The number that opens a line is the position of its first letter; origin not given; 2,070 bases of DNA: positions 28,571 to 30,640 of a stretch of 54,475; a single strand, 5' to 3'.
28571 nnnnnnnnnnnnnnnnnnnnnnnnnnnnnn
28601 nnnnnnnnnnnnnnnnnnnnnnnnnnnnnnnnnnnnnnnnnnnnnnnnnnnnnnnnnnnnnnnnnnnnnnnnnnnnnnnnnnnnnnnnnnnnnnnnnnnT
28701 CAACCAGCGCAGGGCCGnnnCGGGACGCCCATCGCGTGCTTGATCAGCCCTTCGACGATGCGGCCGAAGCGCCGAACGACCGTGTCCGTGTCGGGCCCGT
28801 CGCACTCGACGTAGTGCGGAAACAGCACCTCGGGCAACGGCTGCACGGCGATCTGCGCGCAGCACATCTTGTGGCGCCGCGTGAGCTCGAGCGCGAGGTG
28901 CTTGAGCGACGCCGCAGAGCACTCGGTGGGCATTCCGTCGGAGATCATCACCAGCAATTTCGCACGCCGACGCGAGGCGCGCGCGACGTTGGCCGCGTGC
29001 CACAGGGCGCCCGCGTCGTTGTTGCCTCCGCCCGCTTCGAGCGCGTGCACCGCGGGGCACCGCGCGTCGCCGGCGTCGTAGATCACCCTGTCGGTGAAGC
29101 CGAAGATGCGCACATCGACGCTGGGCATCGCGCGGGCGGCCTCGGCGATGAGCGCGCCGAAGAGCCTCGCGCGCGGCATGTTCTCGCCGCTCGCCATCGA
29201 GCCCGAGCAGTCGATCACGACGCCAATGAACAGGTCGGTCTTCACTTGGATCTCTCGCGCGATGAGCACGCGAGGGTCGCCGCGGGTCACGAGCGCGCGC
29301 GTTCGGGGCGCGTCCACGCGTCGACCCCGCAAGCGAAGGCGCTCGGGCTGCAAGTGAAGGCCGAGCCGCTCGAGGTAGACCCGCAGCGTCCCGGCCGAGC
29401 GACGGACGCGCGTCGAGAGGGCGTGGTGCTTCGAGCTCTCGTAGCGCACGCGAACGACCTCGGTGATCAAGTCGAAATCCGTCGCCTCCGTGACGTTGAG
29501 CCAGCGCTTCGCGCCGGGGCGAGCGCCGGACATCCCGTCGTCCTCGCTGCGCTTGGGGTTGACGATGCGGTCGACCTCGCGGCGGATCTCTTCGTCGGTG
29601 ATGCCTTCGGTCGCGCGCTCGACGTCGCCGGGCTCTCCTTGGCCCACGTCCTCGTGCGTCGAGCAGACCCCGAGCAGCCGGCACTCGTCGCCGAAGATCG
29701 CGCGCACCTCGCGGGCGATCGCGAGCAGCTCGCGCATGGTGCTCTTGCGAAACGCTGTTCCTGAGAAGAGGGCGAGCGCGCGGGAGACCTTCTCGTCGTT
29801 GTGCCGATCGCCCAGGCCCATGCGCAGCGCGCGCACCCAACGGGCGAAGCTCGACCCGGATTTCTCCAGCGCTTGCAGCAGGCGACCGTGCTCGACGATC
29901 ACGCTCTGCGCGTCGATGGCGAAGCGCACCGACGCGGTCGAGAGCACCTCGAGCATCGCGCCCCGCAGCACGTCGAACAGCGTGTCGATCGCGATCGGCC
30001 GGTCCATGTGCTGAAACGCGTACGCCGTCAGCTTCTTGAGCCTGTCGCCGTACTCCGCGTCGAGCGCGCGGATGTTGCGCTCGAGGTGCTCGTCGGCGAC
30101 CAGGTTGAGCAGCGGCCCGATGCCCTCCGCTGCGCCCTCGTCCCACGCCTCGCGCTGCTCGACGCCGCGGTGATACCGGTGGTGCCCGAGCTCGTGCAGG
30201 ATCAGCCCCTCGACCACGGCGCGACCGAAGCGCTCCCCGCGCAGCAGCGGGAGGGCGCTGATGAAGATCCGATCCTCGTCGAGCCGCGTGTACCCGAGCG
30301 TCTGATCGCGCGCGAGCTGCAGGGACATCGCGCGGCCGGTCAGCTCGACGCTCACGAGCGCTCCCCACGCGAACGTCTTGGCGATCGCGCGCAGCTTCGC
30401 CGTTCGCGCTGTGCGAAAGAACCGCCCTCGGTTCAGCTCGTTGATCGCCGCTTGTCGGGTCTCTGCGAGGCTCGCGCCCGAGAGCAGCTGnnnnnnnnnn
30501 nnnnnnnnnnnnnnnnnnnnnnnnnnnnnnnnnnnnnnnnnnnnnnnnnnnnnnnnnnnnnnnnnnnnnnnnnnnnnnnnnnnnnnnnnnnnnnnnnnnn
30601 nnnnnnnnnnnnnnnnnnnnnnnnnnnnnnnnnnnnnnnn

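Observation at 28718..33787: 1689-aa HEAT-repeat protein ending in HExxH metallopeptidase-like and VWA domains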

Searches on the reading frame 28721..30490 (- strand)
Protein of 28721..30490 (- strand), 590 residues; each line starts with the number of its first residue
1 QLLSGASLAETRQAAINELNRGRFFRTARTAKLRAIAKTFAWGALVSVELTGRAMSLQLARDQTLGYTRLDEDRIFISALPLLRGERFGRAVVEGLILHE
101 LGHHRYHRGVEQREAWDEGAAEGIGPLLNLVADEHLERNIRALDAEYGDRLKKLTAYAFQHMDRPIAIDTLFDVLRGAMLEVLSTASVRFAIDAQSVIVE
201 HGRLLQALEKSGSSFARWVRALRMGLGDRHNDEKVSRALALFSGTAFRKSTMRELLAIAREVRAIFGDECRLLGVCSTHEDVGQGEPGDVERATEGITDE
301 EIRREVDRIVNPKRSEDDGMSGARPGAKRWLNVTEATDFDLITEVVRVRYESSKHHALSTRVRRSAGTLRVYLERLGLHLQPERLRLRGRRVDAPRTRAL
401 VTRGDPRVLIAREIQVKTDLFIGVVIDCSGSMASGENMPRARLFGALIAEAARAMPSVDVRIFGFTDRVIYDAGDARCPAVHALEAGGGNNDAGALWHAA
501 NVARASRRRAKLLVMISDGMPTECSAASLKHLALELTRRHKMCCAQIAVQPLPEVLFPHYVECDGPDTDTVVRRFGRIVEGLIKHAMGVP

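Call 33: predict_structure(alignment_id=A2)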
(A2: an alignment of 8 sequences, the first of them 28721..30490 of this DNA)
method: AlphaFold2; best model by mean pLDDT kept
length: 590 residues; sequences in the alignment: 8
mean_pLDDT: 75.7   pTM: 0.49
mean pLDDT of the five models: 75.7, 74.9, 74.2, 73.3, 70.1
residues with pLDDT >= 90: 135; 70-90: 296; 50-70: 86; < 50: 73
segments of 3 or more residues with pLDDT < 50: 1-3, 313-337, 380-417
pLDDT, mean of each block of 10 residues (from residue 1): 50 58 59 85 86 83 69 83 79 91 87 89 88 91 88 80 69 75 64 67 80 88 80 91 84 94 91 67 53 74 79 37 27 44 88 90 87 69 33 40 35 48 94 88 92 85 94 93 90 91 83 89 76 84 88 79 74 78 66
secondary structure, 60 per line:
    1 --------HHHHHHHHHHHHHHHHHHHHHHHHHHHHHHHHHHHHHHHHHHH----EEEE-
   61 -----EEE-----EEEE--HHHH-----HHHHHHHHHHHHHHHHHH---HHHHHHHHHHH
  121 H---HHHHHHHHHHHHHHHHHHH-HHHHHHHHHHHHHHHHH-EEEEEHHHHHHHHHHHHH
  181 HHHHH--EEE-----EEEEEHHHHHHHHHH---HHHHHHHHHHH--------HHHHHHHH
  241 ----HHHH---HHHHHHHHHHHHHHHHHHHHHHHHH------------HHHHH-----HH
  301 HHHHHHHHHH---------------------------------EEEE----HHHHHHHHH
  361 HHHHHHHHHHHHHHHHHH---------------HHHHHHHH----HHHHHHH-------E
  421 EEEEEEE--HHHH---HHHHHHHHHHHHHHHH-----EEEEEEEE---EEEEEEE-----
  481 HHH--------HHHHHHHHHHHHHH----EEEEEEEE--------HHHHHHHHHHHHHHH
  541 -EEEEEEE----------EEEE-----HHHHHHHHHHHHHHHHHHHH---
elements in order: H9-51 E56-59 E66-68 E74-77 H80-83 H89-106 H110-121 H125-143 H145-161 E163-167 H168-185 E188-190 E196-200 H201-210 H214-224 H233-240 H245-248 H252-276 H289-293 H299-310 E344-347 H352-378 H394-401 H406-412 E420-427 H430-433 H437-452 E458-465 E469-475 H492-505 E510-517 H526-540 E542-548 E559-562 H568-587

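Call 35: search_protein_representatives(alignment_id=A2)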
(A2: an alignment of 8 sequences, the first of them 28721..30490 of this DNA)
Query: 8 sequences, 583 profile positions. Proteins with E-value up to 0.001 (for the whole library): 2227; up to 1e-10: 623; up to 1e-30: 427. The best 150 are listed.
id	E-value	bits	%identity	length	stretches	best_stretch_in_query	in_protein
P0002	0.0e+00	1033.5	-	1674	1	2-582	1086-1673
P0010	3.4e-276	933.6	-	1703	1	2-582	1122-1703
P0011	2.4e-270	914.4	-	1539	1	2-582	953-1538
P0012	7.8e-269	909.4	-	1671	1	1-581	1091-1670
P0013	1.6e-260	881.9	-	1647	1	2-581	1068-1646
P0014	2.8e-260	881.1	-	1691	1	1-582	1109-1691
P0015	8.9e-260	879.4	-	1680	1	2-581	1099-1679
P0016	1.6e-258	875.3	-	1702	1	1-582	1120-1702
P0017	4.3e-258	873.9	-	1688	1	2-581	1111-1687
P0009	1.6e-257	872.0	-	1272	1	2-582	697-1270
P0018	4.9e-255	863.8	-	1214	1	2-581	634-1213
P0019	2.6e-254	861.4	-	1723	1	2-581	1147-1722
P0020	3.0e-254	861.2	-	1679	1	1-581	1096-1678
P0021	5.0e-254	860.5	-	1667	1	1-581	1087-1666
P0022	5.3e-254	860.4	-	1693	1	9-581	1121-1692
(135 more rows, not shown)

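Call 36: fold_search(model_id=the predicted structure, library=pdb)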
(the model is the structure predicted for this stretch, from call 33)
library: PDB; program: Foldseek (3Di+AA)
matches with E <= 10: 910; with E <= 0.001: 31
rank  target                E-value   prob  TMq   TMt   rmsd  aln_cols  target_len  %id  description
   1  6qtb_D                1.1e-05  1.00  0.26  0.57   8.4       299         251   13  Crystal structure of Rea1-MIDAS/Ytm1-UBL complex from Chaetomium thermophilum (released 2019-08-07)
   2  9qhd_G                1.4e-05  1.00  0.26  0.52   9.7       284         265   18  NorQD complex state 1 from Jhaorihella thermophila (released 2026-03-25)
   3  6qtb_A                2.1e-05  1.00  0.27  0.59   8.4       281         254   13  Crystal structure of Rea1-MIDAS/Ytm1-UBL complex from Chaetomium thermophilum (released 2019-08-07)
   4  6qt8                  2.2e-05  1.00  0.27  0.52   9.0       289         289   14  Crystal structure of Rea1-MIDAS domain from Chaetomium thermophilum (released 2019-08-07)
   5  8ql1_A                2.3e-05  1.00  0.28  0.65   6.2       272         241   12  Crystal structure of the human MDN1-MIDAS/NLE1-UBL complex (released 2025-04-09)
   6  8ql1_C                2.4e-05  1.00  0.28  0.61   7.5       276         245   13  Crystal structure of the human MDN1-MIDAS/NLE1-UBL complex (released 2025-04-09)
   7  9c4f_I                6.0e-05  1.00  0.23  0.62   4.3       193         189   18  Infectious B19V capsid (released 2024-10-16)
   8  8ql1_G                7.3e-05  1.00  0.23  0.54   6.5       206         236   13  Crystal structure of the human MDN1-MIDAS/NLE1-UBL complex (released 2025-04-09)
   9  4okr_B                7.7e-05  1.00  0.23  0.51   4.2       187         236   19  Structures of Toxoplasma gondii MIC2 (released 2014-03-19)
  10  6fpz_A                1.2e-04  1.00  0.22  0.22   3.9       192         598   17  Inter-alpha-inhibitor heavy chain 1, D298A (released 2019-02-27)
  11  6fpy_A                1.4e-04  1.00  0.22  0.22   4.5       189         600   18  Inter-alpha-inhibitor heavy chain 1, wild type (released 2019-02-27)
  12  7n1o                  1.7e-04  1.00  0.23  0.50   3.8       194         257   12  The von Willebrand factor A domain of human capillary morphogenesis gene II, flexibly fused to the 1TEL crystallization  (released 2021-06-09)
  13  6fpy_B                1.7e-04  1.00  0.22  0.22   4.4       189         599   17  Inter-alpha-inhibitor heavy chain 1, wild type (released 2019-02-27)
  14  6pyo_B                1.7e-04  1.00  0.19  0.64   6.4       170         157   18  Calcium Activated Chloride Channel Regulator 1 (CLCA1) VWA Domain (released 2020-01-29)
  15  9qhe_G                1.7e-04  1.00  0.22  0.49   4.2       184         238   17  NorQD complex state 2 from Jhaorihella thermophila (released 2026-03-25)
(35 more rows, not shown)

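Call 42: search_solved_structures(query=A2, max_evalue=10, show_alignments=3)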
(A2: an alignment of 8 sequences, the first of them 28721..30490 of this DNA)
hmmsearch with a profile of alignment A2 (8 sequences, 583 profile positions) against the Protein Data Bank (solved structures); distinct sequences matched with E-value up to 10: 5.
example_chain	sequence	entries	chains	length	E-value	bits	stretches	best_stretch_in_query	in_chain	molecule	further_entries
21vt_A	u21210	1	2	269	3.7e-06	28.8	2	372-511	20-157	Cobaltochelatase subunit CobT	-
5z2q_D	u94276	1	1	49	0.59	11.6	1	99-140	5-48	Transcription cofactor vestigial-like protein 1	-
2dgu_A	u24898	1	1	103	0.63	11.5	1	120-169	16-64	Heterogeneous nuclear ribonucleoprotein Q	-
5z2q_C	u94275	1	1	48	0.7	11.3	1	99-139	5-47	Transcription cofactor vestigial-like protein 1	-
2cpd_A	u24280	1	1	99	0.78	11.2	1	127-174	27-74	APOBEC-1 stimulating protein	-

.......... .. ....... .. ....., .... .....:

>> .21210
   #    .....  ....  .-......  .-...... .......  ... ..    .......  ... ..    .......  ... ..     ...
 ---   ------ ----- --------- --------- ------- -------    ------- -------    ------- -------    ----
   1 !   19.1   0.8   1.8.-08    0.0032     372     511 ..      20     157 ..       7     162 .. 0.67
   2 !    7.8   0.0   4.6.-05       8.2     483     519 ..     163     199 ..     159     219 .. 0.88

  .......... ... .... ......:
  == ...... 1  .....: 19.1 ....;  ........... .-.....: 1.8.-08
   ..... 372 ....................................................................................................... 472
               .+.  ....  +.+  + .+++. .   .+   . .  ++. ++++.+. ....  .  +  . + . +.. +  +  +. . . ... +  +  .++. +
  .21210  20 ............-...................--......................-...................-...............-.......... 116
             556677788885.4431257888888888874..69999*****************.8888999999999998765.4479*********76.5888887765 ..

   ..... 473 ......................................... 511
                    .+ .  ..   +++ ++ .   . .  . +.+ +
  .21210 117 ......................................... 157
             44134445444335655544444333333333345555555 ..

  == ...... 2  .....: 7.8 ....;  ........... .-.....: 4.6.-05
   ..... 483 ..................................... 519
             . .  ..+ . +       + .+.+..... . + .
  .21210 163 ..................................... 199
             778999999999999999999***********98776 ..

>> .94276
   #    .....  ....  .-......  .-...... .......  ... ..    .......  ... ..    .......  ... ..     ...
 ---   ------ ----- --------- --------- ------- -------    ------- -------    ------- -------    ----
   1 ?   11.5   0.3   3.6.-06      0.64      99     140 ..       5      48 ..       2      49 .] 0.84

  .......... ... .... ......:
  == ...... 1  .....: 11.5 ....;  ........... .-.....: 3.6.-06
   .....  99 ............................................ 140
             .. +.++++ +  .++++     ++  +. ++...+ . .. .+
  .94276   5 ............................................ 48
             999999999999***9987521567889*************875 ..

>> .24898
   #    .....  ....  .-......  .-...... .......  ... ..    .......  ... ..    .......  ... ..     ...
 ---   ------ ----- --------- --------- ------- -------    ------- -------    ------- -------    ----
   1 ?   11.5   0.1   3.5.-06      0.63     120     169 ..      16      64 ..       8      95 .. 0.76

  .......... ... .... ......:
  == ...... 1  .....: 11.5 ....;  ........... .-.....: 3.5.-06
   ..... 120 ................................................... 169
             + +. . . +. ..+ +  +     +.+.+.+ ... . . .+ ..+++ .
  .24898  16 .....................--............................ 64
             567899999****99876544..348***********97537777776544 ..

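Call 43: find_related_loci(query=A2, collection=genome_contigs, flank=10000)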
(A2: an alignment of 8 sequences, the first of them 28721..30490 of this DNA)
Query A2 (590 aa) in genome_contigs; peptide patterns used: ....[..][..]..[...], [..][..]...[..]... (x = any residue, [..] = any of these).
212 stretches matched a pattern; 136 encode a relative of the query (tblastn E <= 1e-3); the best 80 are kept; 80 distinct loci.
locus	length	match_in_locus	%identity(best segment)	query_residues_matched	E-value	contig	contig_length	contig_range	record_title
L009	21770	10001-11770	88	1-590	0e+0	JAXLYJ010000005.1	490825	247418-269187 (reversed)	MAG: Polyangiales bacterium isolate STL-MYX10 C1.257.fa-5, whole genome shotgun sequence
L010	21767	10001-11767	83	2-590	0e+0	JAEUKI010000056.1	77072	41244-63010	MAG: Myxococcales bacterium isolate new MAG-91 k141_699216, whole genome shotgun sequence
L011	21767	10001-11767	82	2-590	0e+0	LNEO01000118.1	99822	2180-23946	MAG: Deltaproteobacteria bacterium Ga0077539 Ga0077539_1100.2, whole genome shotgun sequence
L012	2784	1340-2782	70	2-482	0e+0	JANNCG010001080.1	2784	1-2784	MAG: Myxococcales bacterium isolate OTE_78_metabat_205 OTE_78_k141_1413209, whole genome shotgun sequence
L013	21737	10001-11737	53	2-587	0e+0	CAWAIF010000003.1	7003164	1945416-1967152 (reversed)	MAG: uncultured delta proteobacterium isolate MFD02416.bin.1.98 genome assembly, contig: contig_8404, whole genome shotg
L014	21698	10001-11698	54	12-587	0e+0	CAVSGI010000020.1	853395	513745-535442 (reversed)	MAG: uncultured delta proteobacterium isolate MFD05684.bin.2.251 genome assembly, contig: contig_66580, whole genome sho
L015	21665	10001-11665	55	29-587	0e+0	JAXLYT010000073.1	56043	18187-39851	MAG: Byssovorax sp. isolate STL-MYX20 C2.183.fa-73, whole genome shotgun sequence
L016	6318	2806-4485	51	25-587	0e+0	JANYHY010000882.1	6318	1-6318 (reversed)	MAG: Myxococcales bacterium isolate GL140_2_metabinner_129_sub GL140_2_k141_2831380, whole genome shotgun sequence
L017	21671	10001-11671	52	29-587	0e+0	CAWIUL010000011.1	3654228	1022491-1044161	MAG: uncultured delta proteobacterium isolate MFD01872.bin.1.328 genome assembly, contig: contig_37708, whole genome sho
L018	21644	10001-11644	54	36-587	1e-179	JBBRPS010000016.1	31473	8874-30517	MAG: Gemmatales bacterium isolate metawrap_la1_100 W_la1_100_k141_1601546L_31473_cov_11.0000, whole genome shotgun seque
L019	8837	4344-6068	53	1-583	6e-180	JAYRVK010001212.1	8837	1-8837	MAG: Sandaracinaceae bacterium isolate NJ_NJASGE3bin.19 k141_1522891, whole genome shotgun sequence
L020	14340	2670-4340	52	29-587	6e-179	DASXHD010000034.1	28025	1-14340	MAG TPA_asm: Polyangiaceae bacterium isolate SMAG_U5184 k141_3730004, whole genome shotgun sequence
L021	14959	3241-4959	50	10-588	3e-178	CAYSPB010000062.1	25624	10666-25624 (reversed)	MAG TPA_asm: uncultured Nannocystaceae bacterium isolate SRP135972_co1_38 genome assembly, contig: NODE_1762_length_2562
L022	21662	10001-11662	51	32-587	2e-178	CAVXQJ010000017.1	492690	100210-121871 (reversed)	MAG: uncultured delta proteobacterium isolate MFD01872.bin.2.281 genome assembly, contig: contig_35940, whole genome sho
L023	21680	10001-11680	52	25-587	2e-177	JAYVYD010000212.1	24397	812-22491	MAG: Myxococcales bacterium isolate GL85_UP_concoct_158 GL85_UP_concoct_158_211, whole genome shotgun sequence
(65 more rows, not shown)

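Call 46: search_protein_families(library=ncbifam, proteins=[window:28721-30490:-], max_evalue=1)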
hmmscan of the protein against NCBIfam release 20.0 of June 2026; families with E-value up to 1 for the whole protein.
window:28721-30490:- (590 aa): 1 family
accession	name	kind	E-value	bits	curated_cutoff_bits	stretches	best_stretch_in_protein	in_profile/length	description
TIGR01651.1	CobT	equivalog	0.029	13.1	759.05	1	490-530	496-536/600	cobaltochelatase subunit CobT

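Call 91: find_related_loci(query=window:28721-30490:-, collection=metagenome_contigs, flank=10000)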
Query window:28721-30490:- (590 aa) in metagenome_contigs; peptide patterns used: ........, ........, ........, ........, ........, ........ (x = any residue, [..] = any of these).
260 stretches matched a pattern; 1 encode a relative of the query (tblastn E <= 1e-3); 1 distinct loci.
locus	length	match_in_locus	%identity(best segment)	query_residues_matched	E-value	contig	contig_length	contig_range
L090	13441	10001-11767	82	2-590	0e+0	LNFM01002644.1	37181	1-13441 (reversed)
